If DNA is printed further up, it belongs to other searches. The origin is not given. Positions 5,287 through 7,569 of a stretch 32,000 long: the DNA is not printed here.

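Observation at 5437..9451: Tandem BamB paralogs; the first has Ser at the position of the presumed tungsten-ligating Cys and carries an about 25-residue insertion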

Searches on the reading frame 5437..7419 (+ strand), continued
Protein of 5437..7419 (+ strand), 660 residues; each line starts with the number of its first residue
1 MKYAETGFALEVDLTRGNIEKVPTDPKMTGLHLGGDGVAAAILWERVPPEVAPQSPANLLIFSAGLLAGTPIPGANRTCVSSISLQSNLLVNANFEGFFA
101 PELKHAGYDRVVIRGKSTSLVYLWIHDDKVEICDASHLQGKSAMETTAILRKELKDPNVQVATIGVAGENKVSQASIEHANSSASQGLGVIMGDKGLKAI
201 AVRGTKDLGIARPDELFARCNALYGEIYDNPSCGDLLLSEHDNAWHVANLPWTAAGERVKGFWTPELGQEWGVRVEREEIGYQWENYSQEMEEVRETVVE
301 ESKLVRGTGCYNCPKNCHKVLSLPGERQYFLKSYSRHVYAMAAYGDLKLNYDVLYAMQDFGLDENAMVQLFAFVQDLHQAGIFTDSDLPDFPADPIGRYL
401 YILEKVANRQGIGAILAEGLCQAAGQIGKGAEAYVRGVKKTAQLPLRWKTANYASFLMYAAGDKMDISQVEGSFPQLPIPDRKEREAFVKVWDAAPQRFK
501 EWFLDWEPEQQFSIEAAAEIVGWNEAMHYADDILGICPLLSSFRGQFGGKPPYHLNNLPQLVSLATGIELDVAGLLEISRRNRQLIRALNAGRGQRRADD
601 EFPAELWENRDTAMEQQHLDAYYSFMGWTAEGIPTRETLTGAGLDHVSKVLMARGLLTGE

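Call 64: find_encoding_contigs(protein=P0057, flank=6000, max_places=1)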
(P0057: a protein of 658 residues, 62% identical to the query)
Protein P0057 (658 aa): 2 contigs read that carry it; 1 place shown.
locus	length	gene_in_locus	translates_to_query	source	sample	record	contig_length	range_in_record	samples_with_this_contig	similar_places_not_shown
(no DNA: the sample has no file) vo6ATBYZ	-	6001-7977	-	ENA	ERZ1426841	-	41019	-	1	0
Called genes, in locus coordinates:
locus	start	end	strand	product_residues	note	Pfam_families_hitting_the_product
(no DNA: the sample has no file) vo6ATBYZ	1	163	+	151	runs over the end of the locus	PF04993:TfoX_N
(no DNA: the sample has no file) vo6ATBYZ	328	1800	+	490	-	PF20695:UbiD_N, PF01977:UbiD, PF20696:UbiD_C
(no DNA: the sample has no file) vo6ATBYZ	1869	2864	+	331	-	PF03401:TctC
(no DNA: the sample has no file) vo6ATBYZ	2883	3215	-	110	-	-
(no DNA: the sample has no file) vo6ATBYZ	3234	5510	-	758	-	PF04879:Molybdop_Fe4S4, PF00384:Molybdopterin, PF01568:Molydop_binding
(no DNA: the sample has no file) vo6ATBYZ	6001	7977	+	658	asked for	PF02730:AFOR_N, PF01314:AFOR_C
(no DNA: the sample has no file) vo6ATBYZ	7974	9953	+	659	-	PF02730:AFOR_N, PF01314:AFOR_C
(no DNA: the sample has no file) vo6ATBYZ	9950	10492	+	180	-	PF12838:Fer4_7 (faint)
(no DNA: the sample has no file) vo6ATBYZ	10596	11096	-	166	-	PF00565:SNase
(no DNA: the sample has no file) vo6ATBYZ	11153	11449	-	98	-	PF00364:Biotin_lipoyl, PF25973:BSH_CzcB (faint)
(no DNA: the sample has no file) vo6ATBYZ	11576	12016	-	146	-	PF04191:PEMT, PF04140:ICMT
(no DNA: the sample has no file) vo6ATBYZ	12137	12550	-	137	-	PF00254:FKBP_C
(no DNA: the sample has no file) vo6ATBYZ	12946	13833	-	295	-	PF03976:PPK2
